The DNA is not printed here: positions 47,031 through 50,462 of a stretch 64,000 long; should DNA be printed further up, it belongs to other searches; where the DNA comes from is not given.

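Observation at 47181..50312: Producer-consumer fusion: YfhO-like GT-C glycosyltransferase domain fused to a Ppm1/DPM1-type polyprenyl-phosphate sugar synthase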

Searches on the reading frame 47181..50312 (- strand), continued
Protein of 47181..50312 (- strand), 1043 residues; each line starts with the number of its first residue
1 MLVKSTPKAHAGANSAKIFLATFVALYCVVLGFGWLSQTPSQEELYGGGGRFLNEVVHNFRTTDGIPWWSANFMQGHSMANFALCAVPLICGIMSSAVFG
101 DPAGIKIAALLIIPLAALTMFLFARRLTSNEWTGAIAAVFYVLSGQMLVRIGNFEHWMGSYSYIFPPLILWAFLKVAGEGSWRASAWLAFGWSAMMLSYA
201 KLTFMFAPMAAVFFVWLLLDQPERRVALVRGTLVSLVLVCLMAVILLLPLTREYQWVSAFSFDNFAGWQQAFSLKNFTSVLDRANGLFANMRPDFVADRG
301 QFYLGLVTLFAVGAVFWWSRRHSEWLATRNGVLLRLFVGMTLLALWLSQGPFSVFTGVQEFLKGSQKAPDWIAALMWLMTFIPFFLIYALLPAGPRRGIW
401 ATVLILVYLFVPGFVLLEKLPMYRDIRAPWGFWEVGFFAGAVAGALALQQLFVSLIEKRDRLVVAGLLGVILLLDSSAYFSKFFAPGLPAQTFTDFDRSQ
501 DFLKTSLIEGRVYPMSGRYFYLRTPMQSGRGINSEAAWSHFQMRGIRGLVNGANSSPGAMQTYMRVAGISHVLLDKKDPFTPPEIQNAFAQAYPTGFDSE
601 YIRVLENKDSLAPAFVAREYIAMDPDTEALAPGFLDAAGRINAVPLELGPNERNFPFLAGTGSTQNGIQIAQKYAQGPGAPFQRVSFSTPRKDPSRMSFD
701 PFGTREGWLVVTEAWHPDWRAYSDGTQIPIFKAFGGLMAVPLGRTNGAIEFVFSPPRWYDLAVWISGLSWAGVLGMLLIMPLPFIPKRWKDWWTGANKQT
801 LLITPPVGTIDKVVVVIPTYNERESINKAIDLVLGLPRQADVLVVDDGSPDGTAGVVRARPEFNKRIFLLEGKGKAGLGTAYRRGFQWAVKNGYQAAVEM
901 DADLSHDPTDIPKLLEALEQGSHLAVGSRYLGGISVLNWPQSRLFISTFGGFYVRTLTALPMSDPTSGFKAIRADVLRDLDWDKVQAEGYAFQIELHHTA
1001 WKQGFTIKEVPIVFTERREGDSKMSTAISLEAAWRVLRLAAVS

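Call 53: search_protein_families(library=pfam, proteins=[L046:5763-8246:+, L046:8243-9133:+, L046:8995-9861:+, L046:9875-11578:+, L046:4945-5862:+, L075:5661-8297:+, L075:8195-9241:+, L075:9154-9969:+, L075:4624-5766:+, L075:9921-10607:+], max_evalue=0.001)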
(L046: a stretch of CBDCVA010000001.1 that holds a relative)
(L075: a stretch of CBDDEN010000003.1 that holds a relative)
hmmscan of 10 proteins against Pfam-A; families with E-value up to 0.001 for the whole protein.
L046:5763-8246:+ (827 aa): 2 families
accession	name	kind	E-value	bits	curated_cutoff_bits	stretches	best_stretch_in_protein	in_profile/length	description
PF09586.16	YfhO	-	3.4e-07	29.5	28.5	1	752-804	783-835/835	Bacterial membrane protein YfhO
PF20176.3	DUF6541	-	0.00096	18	29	1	165-486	192-490/646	Family of unknown function (DUF6541)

L046:8243-9133:+ (296 aa): 6 families
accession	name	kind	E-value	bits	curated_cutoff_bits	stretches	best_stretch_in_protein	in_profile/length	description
PF04321.23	RmlD_sub_bind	-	4.1e-69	233.3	27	1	6-293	3-285/287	RmlD substrate binding domain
PF01370.27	Epimerase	-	8.8e-23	81.4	20.9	1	6-193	1-208/240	NAD dependent epimerase/dehydratase family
PF16363.11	GDP_Man_Dehyd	-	1.8e-11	44.5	27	1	47-164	59-183/332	GDP-mannose 4,6 dehydratase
PF02719.21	Polysacc_synt_2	-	1.9e-11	44.1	20.2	1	44-171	58-177/293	Polysaccharide biosynthesis protein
PF07993.18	NAD_binding_4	-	5.3e-05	22.9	20.1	1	64-151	89-192/258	Male sterility protein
PF01073.25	3Beta_HSD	-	0.00042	19.9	22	1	42-154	47-164/280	3-beta hydroxysteroid dehydrogenase/isomerase family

L046:8995-9861:+ (288 aa): 2 families
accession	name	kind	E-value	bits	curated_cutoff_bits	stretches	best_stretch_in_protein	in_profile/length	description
PF00535.33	Glycos_transf_2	-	1.1e-30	107.2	23.3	1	55-219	2-166/168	Glycosyl transferase family 2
PF13641.12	Glyco_tranf_2_3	-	7e-10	39.7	27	1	54-274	4-227/230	Glycosyltransferase like family 2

L046:9875-11578:+ (567 aa): 7 families
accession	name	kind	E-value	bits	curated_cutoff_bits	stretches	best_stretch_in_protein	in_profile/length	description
PF13641.12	Glyco_tranf_2_3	-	3.9e-27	96.2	27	1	18-257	1-225/230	Glycosyltransferase like family 2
PF00535.33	Glycos_transf_2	-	3.1e-26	92.7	23.3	1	22-131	2-113/168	Glycosyl transferase family 2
PF13727.12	CoA_binding_3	-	6.2e-11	43.1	25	1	362-520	11-165/175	CoA-binding domain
PF10111.15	Glyco_tranf_2_2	-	2.7e-09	37.4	27.3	1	32-118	14-103/276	Glycosyltransferase like family 2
PF13712.12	Glyco_tranf_2_5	-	9e-09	35.8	27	1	81-245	38-189/210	Glycosyltransferase like family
PF13632.12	Glyco_trans_2_3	-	2.5e-07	31.2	27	1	99-329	1-183/198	Glycosyl transferase family group 2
PF13506.12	Glyco_transf_21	-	2.6e-05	24.2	21.7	0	189-253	100-163/174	Glycosyl transferase family 21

L046:4945-5862:+ (305 aa): 2 families
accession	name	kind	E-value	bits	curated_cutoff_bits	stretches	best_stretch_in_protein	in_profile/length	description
PF00535.33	Glycos_transf_2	-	1.5e-19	71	23.3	1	7-115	1-111/168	Glycosyl transferase family 2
PF13641.12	Glyco_tranf_2_3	-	1.6e-06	28.8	27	1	4-115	1-119/230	Glycosyltransferase like family 2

L075:5661-8297:+ (878 aa): 1 family
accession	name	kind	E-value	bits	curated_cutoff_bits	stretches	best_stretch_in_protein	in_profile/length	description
PF09586.16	YfhO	-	1.2e-10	40.9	28.5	2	161-332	101-250/835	Bacterial membrane protein YfhO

L075:8195-9241:+ (348 aa): 1 family
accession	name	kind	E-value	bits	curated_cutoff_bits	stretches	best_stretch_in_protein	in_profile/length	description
PF03706.18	LPG_synthase_TM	-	2.1e-18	67.3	33.4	1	41-327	2-299/302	Lysylphosphatidylglycerol synthase TM region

L075:9154-9969:+ (271 aa): 2 families
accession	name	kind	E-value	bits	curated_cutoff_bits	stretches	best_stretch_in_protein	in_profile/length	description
PF00535.33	Glycos_transf_2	-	8.2e-34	117.4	23.3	1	38-202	2-166/168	Glycosyl transferase family 2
PF13641.12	Glyco_tranf_2_3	-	5.4e-12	46.7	27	1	36-230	3-201/230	Glycosyltransferase like family 2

L075:4624-5766:+ (380 aa): 7 families
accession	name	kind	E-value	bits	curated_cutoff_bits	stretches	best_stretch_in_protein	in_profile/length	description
PF13692.12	Glyco_trans_1_4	-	2.1e-30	106.3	27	1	191-328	3-141/142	Glycosyl transferases group 1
PF00534.26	Glycos_transf_1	-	1e-29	103.7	26.4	1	185-333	11-162/172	Glycosyl transferases group 1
PF13439.12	Glyco_transf_4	-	1.3e-21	77.8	28.5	1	14-174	1-168/170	Glycosyltransferase Family 4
PF13579.12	Glyco_trans_4_4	-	2.9e-19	70.4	29.7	1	15-170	1-157/158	Glycosyl transferase 4-like domain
PF13477.12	Glyco_trans_4_2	-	1.6e-06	28.8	23.4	1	18-142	10-132/139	Glycosyl transferase 4-like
PF20706.3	GT4-conflict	-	1.8e-05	24.4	26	1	233-310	251-327/385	Family 4 Glycosyltransferase in conflict systems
PF13524.12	Glyco_trans_1_2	-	0.00059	20.2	25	1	236-355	27-141/144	Glycosyl transferase-like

L075:9921-10607:+ (228 aa): 0 families
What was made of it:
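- On YfhO family (Pfam PF09586): L075 scores 40.9 bits and L046 29.5 bits (call 53).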

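Call 55: predict_structure(alignment_id=A2)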
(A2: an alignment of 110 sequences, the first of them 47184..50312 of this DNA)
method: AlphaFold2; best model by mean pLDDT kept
length: 1043 residues; sequences in the alignment: 110
mean_pLDDT: 94.1   pTM: 0.88
mean pLDDT of the five models: 94.1, 94.0, 93.6, 93.5, 93.4
residues with pLDDT >= 90: 922; 70-90: 98; 50-70: 16; < 50: 7
segments of 3 or more residues with pLDDT < 50: 1-7
pLDDT, mean of each block of 10 residues (from residue 1): 45 85 98 96 94 96 95 97 97 97 96 98 97 98 97 94 98 95 97 98 98 97 87 98 98 96 93 96 95 93 97 97 95 98 98 97 93 95 97 95 98 97 95 98 98 94 94 94 95 98 97 96 97 94 97 96 98 96 95 98 98 98 95 97 96 94 96 93 96 96 94 98 97 98 95 98 98 96 93 81 83 96 93 95 95 95 97 88 96 97 92 96 96 88 86 86 92 96 89 94 93 81 74 87 73
secondary structure, 60 per line:
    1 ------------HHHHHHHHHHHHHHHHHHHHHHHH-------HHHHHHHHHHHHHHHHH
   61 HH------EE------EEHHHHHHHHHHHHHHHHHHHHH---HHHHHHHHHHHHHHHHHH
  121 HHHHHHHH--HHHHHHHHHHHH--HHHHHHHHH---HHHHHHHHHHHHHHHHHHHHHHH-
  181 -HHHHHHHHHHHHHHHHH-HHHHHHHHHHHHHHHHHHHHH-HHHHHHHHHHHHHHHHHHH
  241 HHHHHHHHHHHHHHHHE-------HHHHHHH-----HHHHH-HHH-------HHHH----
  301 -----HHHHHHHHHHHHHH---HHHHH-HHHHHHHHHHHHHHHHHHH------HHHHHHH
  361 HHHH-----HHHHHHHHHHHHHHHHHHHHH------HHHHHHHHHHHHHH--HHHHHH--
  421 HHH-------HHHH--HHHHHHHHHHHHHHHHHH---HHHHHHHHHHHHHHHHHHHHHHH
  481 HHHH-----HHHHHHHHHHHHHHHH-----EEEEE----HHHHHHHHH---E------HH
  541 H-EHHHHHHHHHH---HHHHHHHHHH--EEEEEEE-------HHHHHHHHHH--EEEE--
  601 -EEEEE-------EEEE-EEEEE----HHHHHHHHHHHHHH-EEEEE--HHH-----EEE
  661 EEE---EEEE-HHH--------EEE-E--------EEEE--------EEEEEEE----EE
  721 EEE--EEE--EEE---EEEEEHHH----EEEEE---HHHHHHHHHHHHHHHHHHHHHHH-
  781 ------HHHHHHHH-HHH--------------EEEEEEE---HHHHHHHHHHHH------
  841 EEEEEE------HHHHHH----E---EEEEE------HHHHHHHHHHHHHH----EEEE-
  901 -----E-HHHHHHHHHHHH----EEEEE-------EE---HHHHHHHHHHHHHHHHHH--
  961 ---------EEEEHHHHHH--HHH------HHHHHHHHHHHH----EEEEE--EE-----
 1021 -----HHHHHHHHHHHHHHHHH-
elements in order (helices of 4 or more, strands of 3 or more residues): H13-36 H44-62 H79-99 H103-128 H131-142 H145-153 H157-179 H182-198 H200-220 H222-256 H265-271 H277-281 H293-296 H306-319 H323-327 H329-347 H354-364 H370-390 H397-410 H413-418 H431-434 H437-454 H458-484 H490-505 E511-515 H520-528 H544-553 H557-566 E569-575 H583-592 E595-598 E602-606 E614-617 E619-623 H628-641 E643-647 E658-663 E667-670 E683-685 E696-699 E708-714 E719-723 E726-728 E731-733 E737-741 E749-753 H757-779 H787-794 E813-819 H823-834 E841-846 H853-858 E867-871 H878-891 E896-899 H908-919 E924-928 H941-958 E970-973 H974-979 H991-1002 E1007-1011 H1026-1042
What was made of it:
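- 48045..48860 (-): Residues 485-756: extracytoplasmic mixed alpha/beta domain ending in the YfhO-type motif (EAWHPDW at 713-719, FVFSPP at 751-756). AF2 secondary structure (call 55).
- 47976..48044 (-): Residues 757-779: last transmembrane helix, returning the chain to the cytoplasm. Unfused relatives end just after it. AF2 helix 757-779 (call 55).
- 47877..47975 (-): Residues 780-812: basic cytoplasmic linker with a short amphipathic helix (787-794). This is the fusion junction. AF2 pLDDT 81-83 in this stretch (call 55).
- The whole-chain AF2 model has pLDDT 94.1 and pTM 0.88 (call 55). The junction is modelled with pLDDT above 80 (call 55).
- Tried and rejected: It was replaced by a 110-sequence run (call 55).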

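Call 57: fold_search(model_id=the predicted structure, library=pdb)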
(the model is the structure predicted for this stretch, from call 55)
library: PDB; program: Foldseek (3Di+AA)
matches with E <= 10: 1026; with E <= 0.001: 185
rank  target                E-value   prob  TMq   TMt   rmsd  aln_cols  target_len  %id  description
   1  5mlz                  4.0e-12  1.00  0.20  0.55   2.9       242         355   33  Dolichyl phosphate mannose synthase in complex with GDP and Mg2+ (released 2017-08-09)
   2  5mm1                  1.1e-11  1.00  0.19  0.55   3.2       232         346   31  Dolichyl phosphate mannose synthase in complex with GDP and dolichyl phosphate mannose (released 2017-08-09)
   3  9ep0                  1.8e-11  1.00  0.19  0.54   3.6       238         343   31  Dolichyl phosphate mannose synthase in complex with donor (GDP-Man) and traces of acceptor (Dol55P) and product (Dol55P- (released 2025-10-01)
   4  9b77_A                1.0e-10  1.00  0.19  0.58   3.1       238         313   23  Cryo-EM Structure of the Glycosyltransferase ArnC from Salmonella enterica in the Apo State Determined on Krios micros (released 2025-02-05)
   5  8vxh_A                1.1e-10  1.00  0.19  0.58   3.2       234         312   21  Cryo-EM Structure of the Glycosyltransferase ArnC from Salmonella enterica in the Apo State Determined on Talos Arctic (released 2025-02-05)
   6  9asc_A                1.4e-10  1.00  0.19  0.59   3.2       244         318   23  Cryo-EM Structure of the Glycosyltransferase ArnC from Salmonella enterica in the UDP-bound State Determined on Talos  (released 2025-02-05)
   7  9bhc_A                2.1e-10  1.00  0.18  0.58   3.5       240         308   21  Salmonella undecaprenyl-phosphate 4-deoxy-4-formamido-L-arabinose transferase (ArnC) (released 2025-02-12)
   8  9bhc_B                4.4e-10  1.00  0.18  0.58   3.5       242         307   21  Salmonella undecaprenyl-phosphate 4-deoxy-4-formamido-L-arabinose transferase (ArnC) (released 2025-02-12)
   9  9bhe_A                5.8e-10  1.00  0.19  0.58   3.5       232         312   24  Salmonella undecaprenyl-phosphate 4-deoxy-4-formamido-L-arabinose transferase (ArnC) bound to UDP (released 2025-02-12)
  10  9hwj_A                1.1e-09  1.00  0.18  0.58   3.6       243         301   22  Structure of Undecaprenyl-phosphate 4-deoxy-4-formamido-L-arabinose transferase embedded in nanodisc (released 2026-01-14)
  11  6w98_A                2.0e-09  1.00  0.34  0.28  19.6       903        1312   12  Single-Particle Cryo-EM Structure of Arabinofuranosyltransferase AftD from Mycobacteria (released 2020-05-13)
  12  9bhe_B                3.5e-09  1.00  0.19  0.58   3.6       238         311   23  Salmonella undecaprenyl-phosphate 4-deoxy-4-formamido-L-arabinose transferase (ArnC) bound to UDP (released 2025-02-12)
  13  9nyc_A                6.2e-09  1.00  0.19  0.58   3.6       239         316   19  Cryo-EM structure of the glycosyltransferase GtrB in the substrate-bound state (released 2025-12-17)
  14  6wby                  1.1e-08  1.00  0.35  0.30  19.2       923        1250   12  Single-Particle Cryo-EM Structure of Arabinofuranosyltransferase AftD from Mycobacteria, Mutant R1389S Class 2 (released 2020-05-13)
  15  9nyf_A                4.3e-08  1.00  0.18  0.57   4.1       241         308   18  Cryo-EM structure of the glycosyltransferase GtrB (tetramer volume) (released 2025-12-17)
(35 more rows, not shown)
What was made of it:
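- On DPMS/Ppm1-type polyprenyl-phosphate glycosyltransferases: The top matches are 5mlz, 5mm1 and 9ep0 (DPMS), then ArnC, then GtrB (call 57).
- On GT-C fold glycosyltransferases: AftD E=2e-9, STT3 (8b6l_I, 8agc_A) about 2e-7, DPY19 about 1e-6, using a model with pLDDT 94 (calls 55, 57).
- On Mycobacterial Ppm1 D1::D2 fusion: The N-terminal domain is a GT-C enzyme of about 14 TM helices (calls 55, 57).
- Closest known: GtrA/GtrB/GtrC and ArnC/ArnE-F/ArnT periplasmic modification systems. Same: ArnC and GtrB are the next-best structural matches of the GT2 domain (call 57).
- Closest known: AftD arabinofuranosyltransferase. Same: It is the best structural match to the N-terminal part: E=2e-9 over about 900 alignment columns (call 57).
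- Foldseek matches AftD (2e-9), STT3 and DPY19 (call 57). The top ten fold matches are DPMS and ArnC; GtrB matches follow from rank 13, interleaved with AftD hits to the N-terminal part (call 57).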

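Call 68: list_cluster_members(proteins=[P0001, P0014, P0027, P0052, P0098, P0114])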
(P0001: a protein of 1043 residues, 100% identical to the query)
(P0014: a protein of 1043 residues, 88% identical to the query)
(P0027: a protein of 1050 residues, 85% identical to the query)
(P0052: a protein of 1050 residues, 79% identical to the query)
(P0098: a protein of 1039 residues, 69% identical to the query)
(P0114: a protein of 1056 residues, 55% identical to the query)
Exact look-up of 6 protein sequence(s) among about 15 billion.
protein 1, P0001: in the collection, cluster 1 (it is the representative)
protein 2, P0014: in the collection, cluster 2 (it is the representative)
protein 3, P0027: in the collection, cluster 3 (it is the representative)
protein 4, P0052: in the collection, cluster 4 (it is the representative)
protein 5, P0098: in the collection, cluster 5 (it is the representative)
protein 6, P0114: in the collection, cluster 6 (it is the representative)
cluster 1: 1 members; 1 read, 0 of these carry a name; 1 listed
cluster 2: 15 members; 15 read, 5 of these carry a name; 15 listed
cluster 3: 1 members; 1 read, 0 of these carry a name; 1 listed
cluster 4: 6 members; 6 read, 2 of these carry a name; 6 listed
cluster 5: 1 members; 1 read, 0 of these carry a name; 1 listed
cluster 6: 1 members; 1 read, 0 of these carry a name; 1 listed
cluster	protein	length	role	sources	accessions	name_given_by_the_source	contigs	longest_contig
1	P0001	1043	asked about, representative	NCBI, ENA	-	-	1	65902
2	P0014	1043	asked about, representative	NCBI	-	-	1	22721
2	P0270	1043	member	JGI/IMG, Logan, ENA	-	dolichol-phosphate mannosyltransferase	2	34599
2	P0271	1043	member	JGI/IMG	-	dolichol-phosphate mannosyltransferase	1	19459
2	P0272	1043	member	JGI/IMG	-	dolichol-phosphate mannosyltransferase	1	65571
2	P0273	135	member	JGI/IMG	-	hypothetical protein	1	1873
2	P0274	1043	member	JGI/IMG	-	dolichol-phosphate mannosyltransferase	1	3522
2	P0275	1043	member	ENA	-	-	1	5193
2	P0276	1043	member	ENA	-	-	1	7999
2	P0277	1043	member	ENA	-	-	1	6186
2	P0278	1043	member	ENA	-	-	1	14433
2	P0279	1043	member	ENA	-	-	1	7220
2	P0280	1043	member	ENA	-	-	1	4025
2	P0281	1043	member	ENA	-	-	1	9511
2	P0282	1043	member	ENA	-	-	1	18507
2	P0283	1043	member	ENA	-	-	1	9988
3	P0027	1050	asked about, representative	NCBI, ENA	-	-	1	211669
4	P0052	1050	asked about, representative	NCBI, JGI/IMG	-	dolichol-phosphate mannosyltransferase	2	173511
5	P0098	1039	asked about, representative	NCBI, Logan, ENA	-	-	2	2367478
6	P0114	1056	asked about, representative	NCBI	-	-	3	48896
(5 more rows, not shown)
